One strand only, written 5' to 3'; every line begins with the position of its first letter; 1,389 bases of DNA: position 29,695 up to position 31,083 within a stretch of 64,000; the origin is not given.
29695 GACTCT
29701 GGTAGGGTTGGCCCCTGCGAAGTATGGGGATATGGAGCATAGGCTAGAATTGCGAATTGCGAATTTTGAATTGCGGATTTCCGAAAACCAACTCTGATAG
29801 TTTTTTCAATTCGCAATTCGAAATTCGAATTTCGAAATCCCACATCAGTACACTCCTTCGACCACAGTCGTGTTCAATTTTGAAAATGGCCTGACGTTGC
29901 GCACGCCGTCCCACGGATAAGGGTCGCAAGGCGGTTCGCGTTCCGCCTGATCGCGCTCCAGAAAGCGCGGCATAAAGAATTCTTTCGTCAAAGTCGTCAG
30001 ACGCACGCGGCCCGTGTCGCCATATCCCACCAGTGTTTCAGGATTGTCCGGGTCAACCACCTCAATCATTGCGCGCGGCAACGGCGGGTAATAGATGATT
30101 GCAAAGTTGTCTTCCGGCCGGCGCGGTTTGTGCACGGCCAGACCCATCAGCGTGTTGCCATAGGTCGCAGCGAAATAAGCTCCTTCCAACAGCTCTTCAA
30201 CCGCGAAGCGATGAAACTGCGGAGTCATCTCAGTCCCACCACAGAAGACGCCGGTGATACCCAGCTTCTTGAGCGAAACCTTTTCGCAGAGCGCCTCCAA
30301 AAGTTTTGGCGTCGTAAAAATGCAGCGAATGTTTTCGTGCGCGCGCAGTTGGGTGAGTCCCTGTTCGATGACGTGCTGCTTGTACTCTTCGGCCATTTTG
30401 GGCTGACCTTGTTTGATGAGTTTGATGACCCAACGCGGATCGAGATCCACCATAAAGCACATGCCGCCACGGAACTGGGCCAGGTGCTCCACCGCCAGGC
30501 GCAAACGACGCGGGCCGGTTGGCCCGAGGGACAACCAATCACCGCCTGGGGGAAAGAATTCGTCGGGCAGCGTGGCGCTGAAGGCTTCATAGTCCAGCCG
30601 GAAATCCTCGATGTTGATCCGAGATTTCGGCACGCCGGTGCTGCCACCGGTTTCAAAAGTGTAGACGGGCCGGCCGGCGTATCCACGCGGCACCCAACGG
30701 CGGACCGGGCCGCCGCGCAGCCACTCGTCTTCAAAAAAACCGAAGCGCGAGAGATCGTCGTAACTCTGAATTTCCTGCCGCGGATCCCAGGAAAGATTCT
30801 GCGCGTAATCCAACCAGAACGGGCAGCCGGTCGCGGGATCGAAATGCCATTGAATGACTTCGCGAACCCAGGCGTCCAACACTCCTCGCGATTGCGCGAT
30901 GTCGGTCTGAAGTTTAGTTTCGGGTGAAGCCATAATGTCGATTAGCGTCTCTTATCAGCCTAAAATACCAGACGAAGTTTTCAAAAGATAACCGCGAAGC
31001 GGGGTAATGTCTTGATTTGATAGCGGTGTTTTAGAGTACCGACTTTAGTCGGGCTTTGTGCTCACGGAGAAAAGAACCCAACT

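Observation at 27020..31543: LuxC-like reductase plus LuxE/PaaK-like adenylating enzyme plus thioesterase plus GT4, without luciferase: candidate fatty-aldehyde/glycolipid module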

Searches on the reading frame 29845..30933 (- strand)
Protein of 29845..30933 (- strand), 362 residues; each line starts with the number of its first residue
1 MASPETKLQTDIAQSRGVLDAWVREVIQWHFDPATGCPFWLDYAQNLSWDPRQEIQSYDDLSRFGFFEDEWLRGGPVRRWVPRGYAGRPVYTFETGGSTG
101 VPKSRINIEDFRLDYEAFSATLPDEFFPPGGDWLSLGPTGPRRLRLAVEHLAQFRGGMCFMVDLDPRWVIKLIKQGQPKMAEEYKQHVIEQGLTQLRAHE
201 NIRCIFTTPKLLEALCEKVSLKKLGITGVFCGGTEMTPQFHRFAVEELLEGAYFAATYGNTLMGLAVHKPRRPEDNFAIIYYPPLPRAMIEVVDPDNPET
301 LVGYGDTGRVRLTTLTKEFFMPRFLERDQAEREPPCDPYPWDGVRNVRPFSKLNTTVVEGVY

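Call 3: search_protein_families(library=pfam, proteins=[window:29845-30933:-], max_evalue=1)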
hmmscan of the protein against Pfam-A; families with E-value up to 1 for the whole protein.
window:29845-30933:- (362 aa): 1 family
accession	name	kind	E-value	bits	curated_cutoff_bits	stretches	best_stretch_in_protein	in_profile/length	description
PF00501.34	AMP-binding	-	3.1e-06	26.7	29.9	1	195-300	250-363/384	AMP-binding enzyme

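Call 4: search_protein_families(library=ncbifam, proteins=[window:29845-30933:-], max_evalue=1)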
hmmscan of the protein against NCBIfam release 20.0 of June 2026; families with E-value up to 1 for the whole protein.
window:29845-30933:- (362 aa): 3 families
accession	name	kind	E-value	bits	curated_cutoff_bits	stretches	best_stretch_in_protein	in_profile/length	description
NF045666.1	DVU1553_fam_AMP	equivalog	4.4e-05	22.7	300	1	193-318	174-295/331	DVU_1553 family AMP-dependent CoA ligase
TIGR01733.1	AA-adenyl-dom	subfamily_domain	0.0021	17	317.4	1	189-305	200-317/409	amino acid adenylation domain-containing protein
NF006754.0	PRK09274.1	equivalog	0.17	10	478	1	198-261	260-326/555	fatty acid CoA ligase family protein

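Call 6: search_solved_structures(query=window:29845-30933:-, max_evalue=10, show_alignments=2)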
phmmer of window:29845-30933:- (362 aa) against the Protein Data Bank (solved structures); distinct sequences matched with E-value up to 10: 4.
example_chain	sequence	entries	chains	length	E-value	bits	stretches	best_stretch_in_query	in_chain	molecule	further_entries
3l2k_A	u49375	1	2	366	1.6e-44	155.6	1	21-362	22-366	EhpF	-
3hgu_A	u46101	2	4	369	1.6e-44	155.6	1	21-362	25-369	EhpF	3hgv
7pej_A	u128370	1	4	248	0.18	13.9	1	160-243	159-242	Triosephosphate isomerase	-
7pek_A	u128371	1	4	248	0.46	12.6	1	160-243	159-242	Triosephosphate isomerase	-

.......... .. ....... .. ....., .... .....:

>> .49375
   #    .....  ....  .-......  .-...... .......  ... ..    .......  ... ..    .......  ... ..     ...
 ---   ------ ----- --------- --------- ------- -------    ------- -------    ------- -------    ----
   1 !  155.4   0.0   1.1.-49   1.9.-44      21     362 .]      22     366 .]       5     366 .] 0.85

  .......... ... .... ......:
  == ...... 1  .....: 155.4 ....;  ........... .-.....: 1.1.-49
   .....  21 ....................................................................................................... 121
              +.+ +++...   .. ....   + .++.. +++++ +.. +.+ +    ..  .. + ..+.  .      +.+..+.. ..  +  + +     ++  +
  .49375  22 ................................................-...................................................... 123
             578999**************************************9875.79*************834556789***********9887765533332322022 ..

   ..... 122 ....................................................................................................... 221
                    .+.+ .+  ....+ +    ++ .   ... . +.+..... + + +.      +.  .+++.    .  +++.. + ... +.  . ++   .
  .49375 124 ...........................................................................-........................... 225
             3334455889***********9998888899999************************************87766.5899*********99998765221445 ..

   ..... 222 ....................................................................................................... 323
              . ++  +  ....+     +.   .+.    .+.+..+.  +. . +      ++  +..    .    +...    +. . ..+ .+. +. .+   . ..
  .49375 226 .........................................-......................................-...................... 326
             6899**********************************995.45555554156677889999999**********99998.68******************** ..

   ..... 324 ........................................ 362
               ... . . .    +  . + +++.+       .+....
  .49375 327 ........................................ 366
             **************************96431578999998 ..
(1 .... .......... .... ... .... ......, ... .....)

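Call 12: find_related_loci(query=window:29845-30933:-, collection=genome_contigs, flank=8000)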
Query window:29845-30933:- (362 aa) in genome_contigs; peptide patterns used: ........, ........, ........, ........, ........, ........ (x = any residue, [..] = any of these).
600 stretches matched a pattern (row limit reached: there are more); 590 encode a relative of the query (tblastn E <= 1e-3); the best 80 are kept; 80 distinct loci.
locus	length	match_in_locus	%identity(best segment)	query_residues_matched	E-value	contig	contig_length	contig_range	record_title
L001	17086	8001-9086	87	1-362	0e+0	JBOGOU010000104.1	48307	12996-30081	MAG: Pyrinomonadaceae bacterium isolate H1-B1_maxbin2.bin.13 k127_839696, whole genome shotgun sequence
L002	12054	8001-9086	86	1-362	0e+0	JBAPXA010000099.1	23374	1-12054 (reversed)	MAG: Pyrinomonadaceae bacterium isolate MFD00507_ilm_asm_bin12 k127_187419, whole genome shotgun sequence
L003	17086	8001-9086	85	1-362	0e+0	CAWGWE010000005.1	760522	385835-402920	MAG: Pyrinomonadaceae bacterium isolate MFD09206.bin.2.123 genome assembly, contig: contig_7338, whole genome shotgun se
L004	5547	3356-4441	86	1-362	0e+0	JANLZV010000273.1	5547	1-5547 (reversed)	MAG: Pyrinomonadaceae bacterium isolate OTE_12_metabat_278 OTE_12_k141_3846021, whole genome shotgun sequence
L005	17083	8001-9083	87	1-362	0e+0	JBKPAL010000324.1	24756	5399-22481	MAG: Acidobacteriota bacterium isolate GB_HAYS_MAG_00005 GB_HAYS_000000101374, whole genome shotgun sequence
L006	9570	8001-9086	85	1-362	0e+0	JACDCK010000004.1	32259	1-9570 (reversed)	MAG: Pyrinomonadaceae bacterium isolate MGR_bin306 SD2897_NODE_134_length_32259_cov_1.115804, whole genome shotgun seque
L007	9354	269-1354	85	1-362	0e+0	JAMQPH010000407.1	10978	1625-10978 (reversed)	MAG: Pyrinomonadaceae bacterium isolate SH2 k141_1618146, whole genome shotgun sequence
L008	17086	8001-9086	85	1-362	0e+0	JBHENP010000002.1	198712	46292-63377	MAG: Pyrinomonadaceae bacterium isolate S5_bin.19.strict S5_NODE_2, whole genome shotgun sequence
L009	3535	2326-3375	86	13-362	0e+0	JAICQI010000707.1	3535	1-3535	MAG: Pyrinomonadaceae bacterium isolate TY_HY_2_bin.36 k141_4302344_length_3535_cov_22.4982, whole genome shotgun sequen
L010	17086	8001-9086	85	1-362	0e+0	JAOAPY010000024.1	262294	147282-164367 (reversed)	MAG: Acidobacteria bacterium isolate RYN_26 scaffold_2134099, whole genome shotgun sequence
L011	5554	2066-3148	86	1-362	0e+0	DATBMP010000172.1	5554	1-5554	MAG TPA_asm: Pyrinomonadaceae bacterium isolate SMAG_U4001 k141_915563, whole genome shotgun sequence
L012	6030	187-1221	89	18-362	0e+0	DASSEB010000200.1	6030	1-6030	MAG TPA_asm: Pyrinomonadaceae bacterium isolate SMAG_U966 k141_957767, whole genome shotgun sequence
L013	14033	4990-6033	87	15-362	0e+0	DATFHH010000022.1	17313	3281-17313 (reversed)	MAG TPA_asm: Pyrinomonadaceae bacterium isolate SMAG_U8684 k141_379163, whole genome shotgun sequence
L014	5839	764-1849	84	1-362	0e+0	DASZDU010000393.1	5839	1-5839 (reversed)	MAG TPA_asm: Pyrinomonadaceae bacterium isolate SMAG_U6476 k141_1075793, whole genome shotgun sequence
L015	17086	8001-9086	85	1-362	0e+0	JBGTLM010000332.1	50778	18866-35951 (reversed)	MAG: Pyrinomonadaceae bacterium isolate JTS-RE337 k141_10703504, whole genome shotgun sequence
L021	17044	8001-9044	87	15-362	0e+0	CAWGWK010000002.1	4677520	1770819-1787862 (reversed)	MAG: uncultured Acidobacteriota bacterium isolate MFD09206.bin.1.124 genome assembly, contig: contig_908, whole genome s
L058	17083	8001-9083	79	2-362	0e+0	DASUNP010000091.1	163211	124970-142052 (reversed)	MAG TPA_asm: Blastocatellia bacterium isolate SMAG_U1603 k141_1353501, whole genome shotgun sequence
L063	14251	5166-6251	78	1-362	0e+0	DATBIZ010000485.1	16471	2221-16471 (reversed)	MAG TPA_asm: Vicinamibacteria bacterium isolate SMAG_U3907 k141_2188443, whole genome shotgun sequence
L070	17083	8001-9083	76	2-362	0e+0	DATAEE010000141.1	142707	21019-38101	MAG TPA_asm: Vicinamibacterales bacterium isolate SMAG_U6769 k141_5663818, whole genome shotgun sequence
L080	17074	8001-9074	75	5-362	0e+0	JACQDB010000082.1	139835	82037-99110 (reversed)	MAG: Acidobacteria bacterium isolate NC_groundwater_983_Pr1_S-0.65um_53_22 Montesol18_Sp65_coassembly_scaffold_761411, w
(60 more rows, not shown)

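Call 16: search_protein_families(library=pfam, proteins=[L021:2852-7990:+, L021:12165-13817:+, L021:2104-2676:+, L021:402-1676:+, L070:9329-11182:+, L070:11221-13014:+, L080:9253-10692:+, L058:13199-14200:+, L063:9310-11298:+], max_evalue=0.001)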
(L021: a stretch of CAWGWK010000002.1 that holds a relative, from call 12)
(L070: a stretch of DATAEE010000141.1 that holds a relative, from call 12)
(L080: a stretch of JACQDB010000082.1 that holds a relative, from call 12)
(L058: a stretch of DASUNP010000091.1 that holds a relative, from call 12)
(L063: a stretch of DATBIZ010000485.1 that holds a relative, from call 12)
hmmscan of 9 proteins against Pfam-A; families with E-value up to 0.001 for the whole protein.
L021:2852-7990:+ (1712 aa): 22 families
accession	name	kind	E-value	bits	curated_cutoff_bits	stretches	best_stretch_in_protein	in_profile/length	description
PF00069.31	Pkinase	-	3.2e-45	155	31.7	1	87-302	1-205/263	Protein kinase domain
PF07719.23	TPR_2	-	9.8e-39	128.7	27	1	1552-1578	7-33/34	Tetratricopeptide repeat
PF13431.12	TPR_17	-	1.3e-35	119.1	24.4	0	668-696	4-32/34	Tetratricopeptide repeat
PF07714.23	PK_Tyr_Ser-Thr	-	2.9e-33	115.7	23.1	1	89-299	3-210/258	Protein tyrosine and serine/threonine kinase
PF14559.12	TPR_19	-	1.9e-32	111.8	25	3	1492-1554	5-67/68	Tetratricopeptide repeat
PF13414.12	TPR_11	-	7.3e-29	99.6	26.8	1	1057-1082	11-36/42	TPR repeat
PF00515.34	TPR_1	-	1.5e-28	97.8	27.8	1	1553-1577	8-32/34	Tetratricopeptide repeat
PF13424.12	TPR_12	-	3.9e-23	81.9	30.1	1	1515-1576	6-75/77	Tetratricopeptide repeat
PF13428.12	TPR_14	-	4.2e-21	73.7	23.5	0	1551-1584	6-39/44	Tetratricopeptide repeat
PF13181.12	TPR_8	-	2.8e-19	68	25.7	0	752-774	8-30/34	Tetratricopeptide repeat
PF12895.13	ANAPC3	-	4e-16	59.5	27.2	0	1503-1566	14-76/82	Anaphase-promoting complex, cyclosome, subunit 3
PF25062.1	ARM_TT21_N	-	2.2e-13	50.9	40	0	1155-1274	30-155/222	Tetratricopeptide repeat protein 21 N-terminal ARM repeat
PF13432.12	TPR_16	-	5.5e-13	49.5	32.7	0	1166-1217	11-62/65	Tetratricopeptide repeat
PF23914.1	TPR_CcmH_CycH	-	6.1e-08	33.1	42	0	1501-1604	39-145/158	Cytochrome c-type biogenesis protein H TPR domain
PF13174.12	TPR_6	-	1.5e-07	32.1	26.3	0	1260-1280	6-26/33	Tetratricopeptide repeat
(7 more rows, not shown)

L021:12165-13817:+ (550 aa): 2 families
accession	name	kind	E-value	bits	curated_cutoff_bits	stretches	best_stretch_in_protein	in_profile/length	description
PF01433.26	Peptidase_M1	-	3.9e-41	141.5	27.7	1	255-460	10-218/218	Peptidase family M1 domain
PF17900.6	Peptidase_M1_N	-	5.3e-16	59.7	25.8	1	41-210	2-185/186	Peptidase M1 N-terminal domain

L021:2104-2676:+ (190 aa): 3 families
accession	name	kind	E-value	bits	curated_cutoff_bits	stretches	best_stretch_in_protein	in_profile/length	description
PF07638.17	Sigma70_ECF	-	2e-58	197.8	21.1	1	7-187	2-184/185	ECF sigma factor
PF08281.18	Sigma70_r4_2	-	1.8e-08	34.3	25.7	1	136-182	8-54/54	Sigma-70, region 4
PF04545.22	Sigma70_r4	-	3.9e-05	23.5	24.1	1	136-174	2-40/50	Sigma-70, region 4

L021:402-1676:+ (424 aa): 5 families
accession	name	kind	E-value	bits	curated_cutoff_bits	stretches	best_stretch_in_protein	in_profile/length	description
PF13519.12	VWA_2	-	1.5e-16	61.3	27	1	156-254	1-106/107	von Willebrand factor type A domain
PF00092.34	VWA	-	8.4e-12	46.1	23.8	1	156-283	2-139/174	von Willebrand factor type A domain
PF13768.12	VWA_3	-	6.2e-06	26.8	27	1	156-267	3-120/155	von Willebrand factor type A domain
PF05762.20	VWA_CoxE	-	3.2e-05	23.9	26.4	1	151-262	54-167/222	VWA domain containing CoxE-like protein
PF09967.15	DUF2201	-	6.1e-05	23.6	26.4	1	156-257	1-91/123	VWA-like domain (DUF2201)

L070:9329-11182:+ (617 aa): 1 family
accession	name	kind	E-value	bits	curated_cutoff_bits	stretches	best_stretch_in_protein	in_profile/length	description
PF00474.23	SSF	-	2.7e-54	185.1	22.8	1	181-567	1-406/406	Sodium:solute symporter family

L070:11221-13014:+ (597 aa): 1 family
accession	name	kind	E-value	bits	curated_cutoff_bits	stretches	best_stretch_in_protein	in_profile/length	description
PF04389.22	Peptidase_M28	-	3.2e-14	53.5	21.3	1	240-429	3-179/193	Peptidase family M28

L080:9253-10692:+ (479 aa): 3 families
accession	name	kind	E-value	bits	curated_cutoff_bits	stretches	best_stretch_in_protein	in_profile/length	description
PF09180.16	ProRS-C_1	-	3.1e-23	82.1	31.5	1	414-479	1-71/71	Prolyl-tRNA synthetase, C-terminal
PF00587.30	tRNA-synt_2b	-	1.9e-18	67.6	29.3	1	100-270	6-177/179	tRNA synthetase class II core domain (G, H, P, S and T)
PF03129.25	HGTP_anticodon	-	1e-15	58.1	21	1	288-385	1-91/94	Anticodon binding domain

L058:13199-14200:+ (333 aa): 1 family
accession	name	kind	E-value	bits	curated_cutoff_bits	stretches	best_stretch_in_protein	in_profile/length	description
PF03069.20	FmdA_AmdA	-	5.7e-26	91.8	27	1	190-328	208-368/373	Acetamidase/Formamidase family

L063:9310-11298:+ (662 aa): 0 families

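Call 17: search_dna_similar(query=window:29845-30933:-, collection=plasmids, mode=protein, max_rows=25)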
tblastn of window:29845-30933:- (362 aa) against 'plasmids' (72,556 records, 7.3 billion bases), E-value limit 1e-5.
Records with a match: 29; places in all: 29; records where one place covers at least 80% of the query: 29.
Best place of each record, by identity: <60% 29.
By first word of the organism name: Streptomyces 19; Pantoea 4; Streptantibioticus 2; Halalkalicoccus 1; Halomarina 1; Burkholderia 1; Escherichia 1.
By predicted mobility (MOB-suite, as given by PLSDB): non-mobilizable 24; mobilizable 3; conjugative 2.
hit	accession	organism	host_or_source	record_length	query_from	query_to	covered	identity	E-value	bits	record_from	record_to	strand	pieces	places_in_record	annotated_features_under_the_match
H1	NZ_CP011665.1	Streptomyces sp. Mg1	-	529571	6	362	99%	38.8%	2e-66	234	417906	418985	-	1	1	AMP-binding protein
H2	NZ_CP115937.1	Streptomyces goshikiensis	microorganism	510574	6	362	99%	38.8%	2e-66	234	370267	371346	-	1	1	AMP-binding protein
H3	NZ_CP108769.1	Streptomyces goshikiensis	-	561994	6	362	99%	38.8%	2e-66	234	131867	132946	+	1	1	AMP-binding protein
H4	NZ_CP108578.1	Streptomyces goshikiensis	-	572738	6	362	99%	38.8%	2e-66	234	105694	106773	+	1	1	AMP-binding protein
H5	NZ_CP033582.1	Streptomyces sp. ADI95-16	-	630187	6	362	99%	38.6%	1e-66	235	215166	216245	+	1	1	AMP-binding protein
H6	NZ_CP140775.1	Streptomyces goshikiensis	cell culture,soil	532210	6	362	99%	38.6%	1e-66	234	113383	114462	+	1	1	AMP-binding protein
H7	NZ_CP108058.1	Streptomyces goshikiensis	-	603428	6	362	99%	38.6%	1e-66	234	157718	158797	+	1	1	AMP-binding protein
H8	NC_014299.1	Halalkalicoccus jeotgali B3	-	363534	18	362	95%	38.4%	2e-50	188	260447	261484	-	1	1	hypothetical protein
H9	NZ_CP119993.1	Halomarina sp. PSR21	cell culture,saline soil from Tarim ...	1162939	19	362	95%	38.3%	3e-50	187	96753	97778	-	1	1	record has no annotation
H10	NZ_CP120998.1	Streptomyces sp. Mut1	-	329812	1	362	100%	35.1%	8e-50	186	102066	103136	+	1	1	arylcarboxylate reductase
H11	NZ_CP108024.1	Streptomyces sp. NBC_00316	-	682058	1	362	100%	35.0%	9e-50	186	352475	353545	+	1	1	arylcarboxylate reductase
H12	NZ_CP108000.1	Streptomyces sp. NBC_00342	-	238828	1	362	100%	34.9%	3e-48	181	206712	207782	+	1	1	arylcarboxylate reductase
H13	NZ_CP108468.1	Streptomyces sp. NBC_01259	-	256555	1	362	100%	34.9%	3e-48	181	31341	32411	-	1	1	arylcarboxylate reductase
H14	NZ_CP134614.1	Streptomyces sp. ITFR-6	Ips typographus,whole organism,Ips ...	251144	1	362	100%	34.8%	2e-47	179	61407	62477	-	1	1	arylcarboxylate reductase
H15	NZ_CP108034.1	Streptomyces sp. NBC_00304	-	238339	1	362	100%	34.8%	2e-47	179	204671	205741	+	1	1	arylcarboxylate reductase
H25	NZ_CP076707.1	Escherichia coli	-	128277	26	362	93%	32.4%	2e-43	167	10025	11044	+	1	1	phenazine antibiotic biosynthesis protein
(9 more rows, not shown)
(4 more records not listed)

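Call 19: get_annotated_region(hit=H1, flank=7000)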
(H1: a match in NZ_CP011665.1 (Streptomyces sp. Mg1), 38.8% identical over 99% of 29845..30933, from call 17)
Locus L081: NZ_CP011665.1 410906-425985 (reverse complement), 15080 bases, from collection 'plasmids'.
description: Streptomyces sp. Mg1 plasmid pSMg1-1, complete sequence
organism: Streptomyces sp. Mg1 (NCBI taxid 465541)
taxonomy: Bacteria; Actinomycetota; Actinomycetes; Kitasatosporales; Streptomycetaceae; Streptomyces; Streptomyces sp. Mg1
host: -; source: -; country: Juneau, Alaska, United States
typing (MOB-suite, as given by PLSDB): non-mobilizable
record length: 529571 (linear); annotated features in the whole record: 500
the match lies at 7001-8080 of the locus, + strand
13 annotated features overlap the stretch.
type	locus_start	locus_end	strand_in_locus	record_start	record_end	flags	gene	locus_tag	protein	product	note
CDS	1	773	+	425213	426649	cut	pcaB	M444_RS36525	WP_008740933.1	3-carboxy-cis,cis-muconate cycloisomerase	-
CDS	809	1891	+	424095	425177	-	-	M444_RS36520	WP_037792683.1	alkene reductase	-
CDS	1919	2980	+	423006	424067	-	-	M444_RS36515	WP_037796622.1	class I SAM-dependent methyltransferase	-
CDS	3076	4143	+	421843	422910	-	-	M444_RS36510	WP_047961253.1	helix-turn-helix domain-containing protein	-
CDS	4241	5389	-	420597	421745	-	-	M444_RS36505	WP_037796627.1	FAD-dependent monooxygenase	-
CDS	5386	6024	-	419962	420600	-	-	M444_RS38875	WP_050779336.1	hypothetical protein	-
CDS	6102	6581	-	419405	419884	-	-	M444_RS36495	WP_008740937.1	carboxymuconolactone decarboxylase family protein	-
CDS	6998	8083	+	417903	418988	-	-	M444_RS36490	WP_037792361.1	AMP-binding protein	-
CDS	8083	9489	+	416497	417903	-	-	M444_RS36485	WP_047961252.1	aldehyde dehydrogenase family protein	-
CDS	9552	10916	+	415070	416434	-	-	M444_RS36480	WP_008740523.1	3-deoxy-7-phosphoheptulonate synthase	GO:0009073 - aromatic amino acid family biosynthetic process [Evidence IEA]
CDS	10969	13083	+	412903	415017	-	pabB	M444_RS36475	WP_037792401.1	aminodeoxychorismate synthase component I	GO:0009396 - folic acid-containing compound biosynthetic process [Evidence IEA]; GO:0008153 - para-aminobenzoic acid ...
CDS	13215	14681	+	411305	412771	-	-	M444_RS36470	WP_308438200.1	AMP-binding protein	-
CDS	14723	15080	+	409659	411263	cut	-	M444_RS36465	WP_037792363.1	AMP-binding protein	-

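Call 20: get_annotated_region(hit=H10, flank=7000)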
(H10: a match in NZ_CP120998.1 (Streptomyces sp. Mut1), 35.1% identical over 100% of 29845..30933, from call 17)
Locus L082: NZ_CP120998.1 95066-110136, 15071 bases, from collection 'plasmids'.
description: Streptomyces sp. Mut1 plasmid unnamed1
organism: Streptomyces sp. Mut1 (NCBI taxid 3033811)
taxonomy: Bacteria; Actinomycetota; Actinomycetes; Kitasatosporales; Streptomycetaceae; Streptomyces; Streptomyces sp. Mut1
host: -; source: -; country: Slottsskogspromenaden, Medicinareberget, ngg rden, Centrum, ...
typing (MOB-suite, as given by PLSDB): non-mobilizable; replicon rep_cluster_1910
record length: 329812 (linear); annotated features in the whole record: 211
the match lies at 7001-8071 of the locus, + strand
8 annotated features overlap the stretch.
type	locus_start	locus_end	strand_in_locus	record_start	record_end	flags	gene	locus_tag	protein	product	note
CDS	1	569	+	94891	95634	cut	-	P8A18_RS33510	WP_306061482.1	metallophosphoesterase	-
CDS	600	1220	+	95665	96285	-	-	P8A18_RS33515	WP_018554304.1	LysE family translocator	-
CDS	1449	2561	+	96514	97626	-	trpS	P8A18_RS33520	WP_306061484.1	tryptophan--tRNA ligase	GO:0006436 - tryptophanyl-tRNA aminoacylation [Evidence IEA]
CDS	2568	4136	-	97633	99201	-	-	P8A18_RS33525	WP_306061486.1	bifunctional 3-(3-hydroxy-phenyl)propionate/3-hydroxycinnamic acid hydroxylase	-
CDS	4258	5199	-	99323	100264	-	-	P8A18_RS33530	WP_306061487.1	hypothetical protein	-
CDS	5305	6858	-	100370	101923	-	-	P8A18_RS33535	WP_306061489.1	FAD-dependent monooxygenase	-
CDS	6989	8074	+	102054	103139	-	-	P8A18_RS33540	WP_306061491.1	arylcarboxylate reductase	-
CDS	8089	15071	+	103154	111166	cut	-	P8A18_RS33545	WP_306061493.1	type I polyketide synthase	-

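Call 21: get_annotated_region(hit=H8, flank=7000)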
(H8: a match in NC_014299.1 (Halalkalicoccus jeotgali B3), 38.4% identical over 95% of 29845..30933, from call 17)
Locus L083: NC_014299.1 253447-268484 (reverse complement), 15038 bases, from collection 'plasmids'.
description: Halalkalicoccus jeotgali B3 plasmid 2, complete sequence
organism: Halalkalicoccus jeotgali B3 (NCBI taxid 795797)
taxonomy: Archaea; Euryarchaeota; Halobacteria; Halobacteriales; Halococcaceae; Halalkalicoccus; Halalkalicoccus jeotgali; Halalkalicoccus jeotgali B3
host: -; source: -; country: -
typing (MOB-suite, as given by PLSDB): conjugative; relaxase MOBP; mating-pair formation MPF_T
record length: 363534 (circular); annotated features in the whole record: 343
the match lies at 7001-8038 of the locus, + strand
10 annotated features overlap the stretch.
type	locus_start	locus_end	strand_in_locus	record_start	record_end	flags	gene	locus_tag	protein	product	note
CDS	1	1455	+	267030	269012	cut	-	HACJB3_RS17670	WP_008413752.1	primary-amine oxidase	-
CDS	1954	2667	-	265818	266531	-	-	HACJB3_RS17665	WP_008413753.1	haloacid dehalogenase type II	GO:0006805 - xenobiotic metabolic process [Evidence IEA]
CDS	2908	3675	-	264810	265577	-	-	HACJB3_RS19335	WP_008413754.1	IclR family transcriptional regulator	GO:0006355 - regulation of DNA-templated transcription [Evidence IEA]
CDS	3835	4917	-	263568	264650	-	-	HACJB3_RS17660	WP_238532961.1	transposase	-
CDS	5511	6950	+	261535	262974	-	-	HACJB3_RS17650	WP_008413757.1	sodium:solute symporter family protein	-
CDS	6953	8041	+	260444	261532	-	-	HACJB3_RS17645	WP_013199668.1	hypothetical protein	-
CDS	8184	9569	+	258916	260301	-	-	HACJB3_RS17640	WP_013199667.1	aldehyde dehydrogenase family protein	-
CDS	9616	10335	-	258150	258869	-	-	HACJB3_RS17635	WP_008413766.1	SDR family NAD(P)-dependent oxidoreductase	-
CDS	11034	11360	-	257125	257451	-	-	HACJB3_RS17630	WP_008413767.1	hypothetical protein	-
CDS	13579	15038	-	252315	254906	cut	-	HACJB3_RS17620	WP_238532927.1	penicillin acylase family protein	-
